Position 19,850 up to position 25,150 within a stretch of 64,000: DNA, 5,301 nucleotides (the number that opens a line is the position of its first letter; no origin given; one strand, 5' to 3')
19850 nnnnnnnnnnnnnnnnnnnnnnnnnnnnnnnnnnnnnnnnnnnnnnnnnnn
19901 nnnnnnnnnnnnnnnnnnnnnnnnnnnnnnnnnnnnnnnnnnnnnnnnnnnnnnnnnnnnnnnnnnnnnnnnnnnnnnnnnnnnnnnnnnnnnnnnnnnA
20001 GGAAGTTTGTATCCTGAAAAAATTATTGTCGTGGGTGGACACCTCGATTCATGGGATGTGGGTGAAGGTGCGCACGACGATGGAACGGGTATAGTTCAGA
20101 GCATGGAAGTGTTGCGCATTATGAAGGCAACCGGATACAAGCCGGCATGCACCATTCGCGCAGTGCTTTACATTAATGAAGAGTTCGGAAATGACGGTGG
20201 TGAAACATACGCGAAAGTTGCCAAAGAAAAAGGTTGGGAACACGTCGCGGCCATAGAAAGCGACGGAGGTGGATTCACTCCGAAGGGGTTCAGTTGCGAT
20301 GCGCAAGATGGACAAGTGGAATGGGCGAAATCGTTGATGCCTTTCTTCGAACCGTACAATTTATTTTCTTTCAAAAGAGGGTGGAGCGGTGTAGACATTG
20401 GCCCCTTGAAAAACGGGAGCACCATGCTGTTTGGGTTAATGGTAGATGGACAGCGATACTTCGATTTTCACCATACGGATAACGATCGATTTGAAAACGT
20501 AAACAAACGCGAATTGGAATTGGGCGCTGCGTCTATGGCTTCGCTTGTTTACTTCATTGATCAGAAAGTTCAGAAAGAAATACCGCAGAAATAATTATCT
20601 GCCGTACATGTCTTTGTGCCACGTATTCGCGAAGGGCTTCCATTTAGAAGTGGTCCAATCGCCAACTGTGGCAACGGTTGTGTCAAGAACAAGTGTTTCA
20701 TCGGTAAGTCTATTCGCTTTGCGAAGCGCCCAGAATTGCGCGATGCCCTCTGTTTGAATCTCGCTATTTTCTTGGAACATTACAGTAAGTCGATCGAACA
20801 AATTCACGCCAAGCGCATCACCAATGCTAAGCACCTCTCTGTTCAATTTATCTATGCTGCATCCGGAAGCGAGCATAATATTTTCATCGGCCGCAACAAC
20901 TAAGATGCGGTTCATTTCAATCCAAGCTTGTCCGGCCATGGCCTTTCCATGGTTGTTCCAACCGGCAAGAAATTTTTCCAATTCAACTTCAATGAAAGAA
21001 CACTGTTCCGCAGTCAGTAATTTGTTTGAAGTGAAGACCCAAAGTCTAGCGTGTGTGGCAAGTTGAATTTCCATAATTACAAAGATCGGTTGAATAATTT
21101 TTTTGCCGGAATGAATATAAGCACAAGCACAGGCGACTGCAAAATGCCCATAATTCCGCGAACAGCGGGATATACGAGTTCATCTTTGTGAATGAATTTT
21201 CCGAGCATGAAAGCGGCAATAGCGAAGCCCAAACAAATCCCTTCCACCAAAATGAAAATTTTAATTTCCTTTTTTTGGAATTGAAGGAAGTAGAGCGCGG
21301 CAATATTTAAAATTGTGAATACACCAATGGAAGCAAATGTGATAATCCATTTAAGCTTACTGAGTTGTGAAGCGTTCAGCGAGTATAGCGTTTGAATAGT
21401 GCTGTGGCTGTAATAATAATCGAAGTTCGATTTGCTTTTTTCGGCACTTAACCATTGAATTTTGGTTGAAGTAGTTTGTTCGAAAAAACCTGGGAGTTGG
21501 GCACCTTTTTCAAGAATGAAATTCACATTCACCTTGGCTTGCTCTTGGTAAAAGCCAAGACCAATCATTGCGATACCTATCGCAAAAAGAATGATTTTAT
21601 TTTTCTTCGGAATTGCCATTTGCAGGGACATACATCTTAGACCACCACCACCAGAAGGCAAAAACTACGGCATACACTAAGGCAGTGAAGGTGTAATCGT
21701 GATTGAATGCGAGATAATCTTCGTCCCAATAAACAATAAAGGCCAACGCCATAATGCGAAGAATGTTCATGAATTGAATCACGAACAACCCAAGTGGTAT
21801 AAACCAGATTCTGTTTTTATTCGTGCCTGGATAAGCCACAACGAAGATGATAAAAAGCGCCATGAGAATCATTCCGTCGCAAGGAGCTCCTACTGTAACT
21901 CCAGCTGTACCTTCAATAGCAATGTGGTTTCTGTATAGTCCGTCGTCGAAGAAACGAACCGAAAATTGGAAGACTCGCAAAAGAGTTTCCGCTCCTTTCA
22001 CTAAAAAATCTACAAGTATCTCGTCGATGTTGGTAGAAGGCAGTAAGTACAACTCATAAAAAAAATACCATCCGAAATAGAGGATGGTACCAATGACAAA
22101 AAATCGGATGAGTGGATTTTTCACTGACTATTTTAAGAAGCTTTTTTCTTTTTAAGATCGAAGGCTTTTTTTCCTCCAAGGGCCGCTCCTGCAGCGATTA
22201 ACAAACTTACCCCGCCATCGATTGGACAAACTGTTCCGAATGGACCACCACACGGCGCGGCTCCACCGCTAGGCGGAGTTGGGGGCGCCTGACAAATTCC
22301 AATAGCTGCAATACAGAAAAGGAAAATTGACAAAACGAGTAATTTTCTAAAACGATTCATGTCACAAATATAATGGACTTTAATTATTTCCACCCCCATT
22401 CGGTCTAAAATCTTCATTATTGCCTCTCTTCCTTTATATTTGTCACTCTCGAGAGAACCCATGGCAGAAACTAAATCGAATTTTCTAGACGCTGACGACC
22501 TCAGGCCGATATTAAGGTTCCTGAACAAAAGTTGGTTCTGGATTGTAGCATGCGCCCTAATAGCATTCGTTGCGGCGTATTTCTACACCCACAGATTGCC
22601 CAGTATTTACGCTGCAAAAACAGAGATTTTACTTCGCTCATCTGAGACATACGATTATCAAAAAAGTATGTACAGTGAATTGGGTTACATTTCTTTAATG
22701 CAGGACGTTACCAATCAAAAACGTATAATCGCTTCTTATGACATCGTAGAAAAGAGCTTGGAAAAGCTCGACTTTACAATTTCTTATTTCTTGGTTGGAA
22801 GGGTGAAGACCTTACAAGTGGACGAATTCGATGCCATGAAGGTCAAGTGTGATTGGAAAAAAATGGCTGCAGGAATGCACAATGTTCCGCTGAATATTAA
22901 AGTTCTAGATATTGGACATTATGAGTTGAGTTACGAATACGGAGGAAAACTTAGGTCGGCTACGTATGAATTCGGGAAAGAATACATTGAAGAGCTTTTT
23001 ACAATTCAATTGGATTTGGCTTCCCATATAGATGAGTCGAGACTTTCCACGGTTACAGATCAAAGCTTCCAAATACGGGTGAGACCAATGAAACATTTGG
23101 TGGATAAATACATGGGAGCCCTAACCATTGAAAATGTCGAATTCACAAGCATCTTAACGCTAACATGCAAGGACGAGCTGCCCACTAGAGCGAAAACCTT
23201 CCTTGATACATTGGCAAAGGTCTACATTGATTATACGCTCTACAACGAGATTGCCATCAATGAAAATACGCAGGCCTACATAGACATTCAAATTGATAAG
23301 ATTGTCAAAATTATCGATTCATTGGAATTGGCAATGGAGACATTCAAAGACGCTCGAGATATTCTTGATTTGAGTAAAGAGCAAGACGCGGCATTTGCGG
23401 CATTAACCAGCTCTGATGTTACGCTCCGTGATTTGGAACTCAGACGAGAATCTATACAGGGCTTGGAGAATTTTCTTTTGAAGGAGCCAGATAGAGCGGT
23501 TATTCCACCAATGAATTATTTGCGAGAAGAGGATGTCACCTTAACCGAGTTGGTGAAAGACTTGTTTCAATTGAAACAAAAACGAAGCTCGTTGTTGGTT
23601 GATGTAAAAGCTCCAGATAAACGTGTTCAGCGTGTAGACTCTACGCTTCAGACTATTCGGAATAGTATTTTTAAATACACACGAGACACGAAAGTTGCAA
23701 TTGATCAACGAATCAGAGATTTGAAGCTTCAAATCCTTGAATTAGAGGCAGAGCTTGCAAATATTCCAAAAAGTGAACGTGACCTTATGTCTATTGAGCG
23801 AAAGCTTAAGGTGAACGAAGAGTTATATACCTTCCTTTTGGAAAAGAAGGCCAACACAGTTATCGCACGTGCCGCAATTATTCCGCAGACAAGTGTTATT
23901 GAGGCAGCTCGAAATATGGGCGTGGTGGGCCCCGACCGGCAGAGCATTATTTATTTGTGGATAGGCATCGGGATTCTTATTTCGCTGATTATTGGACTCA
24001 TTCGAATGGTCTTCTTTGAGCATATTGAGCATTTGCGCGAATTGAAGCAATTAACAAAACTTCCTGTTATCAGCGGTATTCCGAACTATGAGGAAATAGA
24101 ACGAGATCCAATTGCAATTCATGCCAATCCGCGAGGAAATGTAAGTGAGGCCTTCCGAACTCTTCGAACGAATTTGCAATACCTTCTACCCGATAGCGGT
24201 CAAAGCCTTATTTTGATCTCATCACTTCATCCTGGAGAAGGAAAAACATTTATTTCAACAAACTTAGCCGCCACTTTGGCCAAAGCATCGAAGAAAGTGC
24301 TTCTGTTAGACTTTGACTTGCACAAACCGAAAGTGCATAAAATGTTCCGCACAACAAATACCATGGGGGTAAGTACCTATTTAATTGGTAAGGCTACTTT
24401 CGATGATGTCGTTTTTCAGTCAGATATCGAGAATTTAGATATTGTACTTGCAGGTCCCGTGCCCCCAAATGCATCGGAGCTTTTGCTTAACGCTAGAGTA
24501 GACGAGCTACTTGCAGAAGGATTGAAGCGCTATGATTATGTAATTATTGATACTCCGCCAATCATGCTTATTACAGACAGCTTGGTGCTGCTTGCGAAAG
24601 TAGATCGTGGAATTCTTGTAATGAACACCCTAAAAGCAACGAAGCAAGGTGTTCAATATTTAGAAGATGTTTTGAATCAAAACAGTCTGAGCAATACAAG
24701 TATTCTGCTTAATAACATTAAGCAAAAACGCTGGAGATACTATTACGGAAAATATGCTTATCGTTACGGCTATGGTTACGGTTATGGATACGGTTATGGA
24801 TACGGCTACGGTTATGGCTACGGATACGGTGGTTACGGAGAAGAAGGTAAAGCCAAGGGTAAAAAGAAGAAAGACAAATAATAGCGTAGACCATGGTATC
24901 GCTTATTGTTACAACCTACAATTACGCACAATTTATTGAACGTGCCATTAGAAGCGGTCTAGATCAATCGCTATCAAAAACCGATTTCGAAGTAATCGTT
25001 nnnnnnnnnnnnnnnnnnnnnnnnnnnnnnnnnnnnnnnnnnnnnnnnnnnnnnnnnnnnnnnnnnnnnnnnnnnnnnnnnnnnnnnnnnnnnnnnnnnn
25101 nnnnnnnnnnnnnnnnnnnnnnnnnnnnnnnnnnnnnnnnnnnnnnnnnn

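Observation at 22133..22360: The predicted mature cargo of the sorting signal is only about 23 residues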

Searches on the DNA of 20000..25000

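Call 57: search_rna_families(source=window, start=20000, end=25000, threshold=gathering)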
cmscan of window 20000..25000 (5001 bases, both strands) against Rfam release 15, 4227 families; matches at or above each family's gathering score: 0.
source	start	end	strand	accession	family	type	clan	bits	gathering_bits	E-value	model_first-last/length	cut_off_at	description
